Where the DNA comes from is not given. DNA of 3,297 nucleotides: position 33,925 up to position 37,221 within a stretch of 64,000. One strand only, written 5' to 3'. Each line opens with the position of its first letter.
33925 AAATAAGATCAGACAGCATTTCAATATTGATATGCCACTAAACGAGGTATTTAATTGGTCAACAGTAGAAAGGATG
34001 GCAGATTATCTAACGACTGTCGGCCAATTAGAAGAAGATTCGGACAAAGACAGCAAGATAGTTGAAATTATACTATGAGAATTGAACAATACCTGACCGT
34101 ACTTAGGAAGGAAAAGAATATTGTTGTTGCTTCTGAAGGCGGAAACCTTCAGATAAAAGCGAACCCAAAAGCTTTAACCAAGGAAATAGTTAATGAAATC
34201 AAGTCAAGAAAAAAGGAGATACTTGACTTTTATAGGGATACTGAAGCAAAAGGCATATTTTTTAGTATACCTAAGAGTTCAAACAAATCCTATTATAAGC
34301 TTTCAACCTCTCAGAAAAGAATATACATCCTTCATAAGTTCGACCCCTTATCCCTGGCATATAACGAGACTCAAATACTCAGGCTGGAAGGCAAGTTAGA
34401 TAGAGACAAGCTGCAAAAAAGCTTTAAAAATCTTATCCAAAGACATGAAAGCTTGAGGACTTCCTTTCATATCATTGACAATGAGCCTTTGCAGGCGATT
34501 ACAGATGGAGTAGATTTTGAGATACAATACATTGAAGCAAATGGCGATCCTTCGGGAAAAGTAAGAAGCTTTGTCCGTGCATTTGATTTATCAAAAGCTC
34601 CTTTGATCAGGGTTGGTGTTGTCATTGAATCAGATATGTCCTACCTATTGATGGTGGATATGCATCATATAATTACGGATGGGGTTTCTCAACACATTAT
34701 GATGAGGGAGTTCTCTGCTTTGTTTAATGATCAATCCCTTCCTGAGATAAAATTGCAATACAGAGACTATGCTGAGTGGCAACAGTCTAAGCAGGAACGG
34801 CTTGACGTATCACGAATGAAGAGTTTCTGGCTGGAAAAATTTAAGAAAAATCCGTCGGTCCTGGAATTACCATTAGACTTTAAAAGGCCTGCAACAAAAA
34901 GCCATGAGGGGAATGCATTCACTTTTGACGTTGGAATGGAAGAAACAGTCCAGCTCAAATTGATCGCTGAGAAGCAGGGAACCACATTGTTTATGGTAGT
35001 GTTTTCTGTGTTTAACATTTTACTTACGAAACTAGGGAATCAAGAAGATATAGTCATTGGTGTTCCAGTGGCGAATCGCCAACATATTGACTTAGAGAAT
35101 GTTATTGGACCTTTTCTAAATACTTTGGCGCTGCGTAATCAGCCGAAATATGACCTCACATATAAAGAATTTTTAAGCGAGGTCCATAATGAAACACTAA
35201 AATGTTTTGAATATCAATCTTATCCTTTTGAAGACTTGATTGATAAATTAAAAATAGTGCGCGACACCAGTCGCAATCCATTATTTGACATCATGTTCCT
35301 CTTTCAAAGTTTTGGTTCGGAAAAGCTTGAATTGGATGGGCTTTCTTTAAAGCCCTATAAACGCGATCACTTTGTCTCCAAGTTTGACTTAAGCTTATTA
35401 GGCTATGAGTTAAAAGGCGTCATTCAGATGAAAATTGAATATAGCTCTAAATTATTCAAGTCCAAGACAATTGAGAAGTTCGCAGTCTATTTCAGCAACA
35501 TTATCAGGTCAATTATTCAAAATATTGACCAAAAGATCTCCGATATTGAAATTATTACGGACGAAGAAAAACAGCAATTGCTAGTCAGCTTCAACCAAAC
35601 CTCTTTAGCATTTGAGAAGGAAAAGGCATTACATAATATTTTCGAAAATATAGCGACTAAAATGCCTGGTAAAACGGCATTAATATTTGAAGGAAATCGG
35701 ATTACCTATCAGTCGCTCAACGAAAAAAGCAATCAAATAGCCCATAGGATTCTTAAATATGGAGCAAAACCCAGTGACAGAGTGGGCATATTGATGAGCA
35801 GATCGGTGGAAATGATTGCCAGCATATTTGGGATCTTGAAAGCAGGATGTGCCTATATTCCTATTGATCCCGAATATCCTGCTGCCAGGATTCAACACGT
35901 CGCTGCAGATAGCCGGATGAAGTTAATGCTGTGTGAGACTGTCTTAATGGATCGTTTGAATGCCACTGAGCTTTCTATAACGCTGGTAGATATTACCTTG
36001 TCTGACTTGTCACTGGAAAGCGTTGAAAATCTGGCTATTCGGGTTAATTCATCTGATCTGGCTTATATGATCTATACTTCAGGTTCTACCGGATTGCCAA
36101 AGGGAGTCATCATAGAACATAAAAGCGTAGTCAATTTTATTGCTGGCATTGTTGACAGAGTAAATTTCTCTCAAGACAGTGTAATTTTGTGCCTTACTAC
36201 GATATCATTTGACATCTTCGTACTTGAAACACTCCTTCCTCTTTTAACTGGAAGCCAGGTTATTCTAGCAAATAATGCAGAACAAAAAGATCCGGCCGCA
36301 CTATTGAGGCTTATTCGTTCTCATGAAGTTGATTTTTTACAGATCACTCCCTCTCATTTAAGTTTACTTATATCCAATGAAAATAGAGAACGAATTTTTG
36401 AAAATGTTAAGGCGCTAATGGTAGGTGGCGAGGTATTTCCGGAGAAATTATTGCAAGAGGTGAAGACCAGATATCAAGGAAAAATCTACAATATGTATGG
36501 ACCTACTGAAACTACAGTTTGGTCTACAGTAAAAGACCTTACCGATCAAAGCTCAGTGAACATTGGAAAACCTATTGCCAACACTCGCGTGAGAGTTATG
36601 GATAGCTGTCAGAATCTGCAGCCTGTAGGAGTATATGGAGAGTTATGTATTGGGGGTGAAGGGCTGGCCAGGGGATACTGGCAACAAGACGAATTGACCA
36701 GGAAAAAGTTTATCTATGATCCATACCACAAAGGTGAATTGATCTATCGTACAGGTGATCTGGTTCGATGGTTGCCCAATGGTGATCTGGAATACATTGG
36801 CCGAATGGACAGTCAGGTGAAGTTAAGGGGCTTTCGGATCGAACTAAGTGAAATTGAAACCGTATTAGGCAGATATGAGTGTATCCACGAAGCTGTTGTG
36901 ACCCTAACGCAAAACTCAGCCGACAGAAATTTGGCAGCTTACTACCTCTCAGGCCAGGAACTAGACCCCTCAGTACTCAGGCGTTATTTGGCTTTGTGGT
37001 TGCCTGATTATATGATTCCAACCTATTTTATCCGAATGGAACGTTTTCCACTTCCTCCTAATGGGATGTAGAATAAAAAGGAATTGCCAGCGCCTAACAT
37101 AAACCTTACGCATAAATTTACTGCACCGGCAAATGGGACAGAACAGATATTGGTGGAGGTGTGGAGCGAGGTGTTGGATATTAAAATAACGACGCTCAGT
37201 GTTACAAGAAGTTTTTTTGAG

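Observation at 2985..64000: Orphan >61 kb co-directional lipopeptide NRPS cluster with at least 10 modules and an unusually dense set of atypical features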

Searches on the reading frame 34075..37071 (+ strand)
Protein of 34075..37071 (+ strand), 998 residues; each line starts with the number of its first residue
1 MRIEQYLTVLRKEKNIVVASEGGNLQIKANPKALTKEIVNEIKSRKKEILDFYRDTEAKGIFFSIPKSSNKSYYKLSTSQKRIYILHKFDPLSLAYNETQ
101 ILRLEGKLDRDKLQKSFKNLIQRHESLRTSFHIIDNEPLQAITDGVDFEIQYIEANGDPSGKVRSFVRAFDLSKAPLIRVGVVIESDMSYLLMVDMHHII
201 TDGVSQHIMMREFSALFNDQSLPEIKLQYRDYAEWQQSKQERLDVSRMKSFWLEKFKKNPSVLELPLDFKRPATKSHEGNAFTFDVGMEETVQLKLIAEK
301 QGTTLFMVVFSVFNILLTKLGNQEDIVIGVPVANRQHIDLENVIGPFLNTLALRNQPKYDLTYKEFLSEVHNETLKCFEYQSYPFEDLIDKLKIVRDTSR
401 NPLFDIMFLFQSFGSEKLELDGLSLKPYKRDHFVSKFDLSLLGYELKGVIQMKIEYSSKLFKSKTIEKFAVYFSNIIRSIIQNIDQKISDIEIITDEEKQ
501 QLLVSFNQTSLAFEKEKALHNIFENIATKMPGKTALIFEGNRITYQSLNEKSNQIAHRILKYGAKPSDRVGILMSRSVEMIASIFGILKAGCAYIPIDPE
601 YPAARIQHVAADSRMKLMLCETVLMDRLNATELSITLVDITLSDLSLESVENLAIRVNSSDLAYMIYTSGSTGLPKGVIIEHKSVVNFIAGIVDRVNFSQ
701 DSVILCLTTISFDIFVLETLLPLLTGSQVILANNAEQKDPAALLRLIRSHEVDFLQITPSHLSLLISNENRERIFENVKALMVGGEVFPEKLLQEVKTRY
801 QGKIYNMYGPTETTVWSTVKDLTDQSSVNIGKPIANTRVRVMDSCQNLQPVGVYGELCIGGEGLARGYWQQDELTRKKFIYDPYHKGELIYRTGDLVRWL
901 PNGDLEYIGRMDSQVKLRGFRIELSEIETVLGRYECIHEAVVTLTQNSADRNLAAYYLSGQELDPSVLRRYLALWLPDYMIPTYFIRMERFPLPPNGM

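Call 5: search_protein_families(library=pfam, proteins=[window:34075-37071:+], max_evalue=0.00001)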
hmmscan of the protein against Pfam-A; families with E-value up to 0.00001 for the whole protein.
window:34075-37071:+ (998 aa): 3 families
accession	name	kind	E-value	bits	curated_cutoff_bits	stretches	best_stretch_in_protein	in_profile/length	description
PF00668.25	Condensation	-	4.4e-112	375.5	30.6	1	72-503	3-456/456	Condensation domain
PF00501.34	AMP-binding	-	1.7e-90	304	29.9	1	523-869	1-384/384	AMP-binding enzyme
PF18563.6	TubC_N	-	1.7e-08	34.9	26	1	3-54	1-51/52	TubC N-terminal docking domain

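Call 28: find_encoding_contigs(protein=window:34075-37071:+, flank=10000, max_places=6)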
Protein window:34075-37071:+ (998 aa): no gene with exactly this product is on record in the collection.
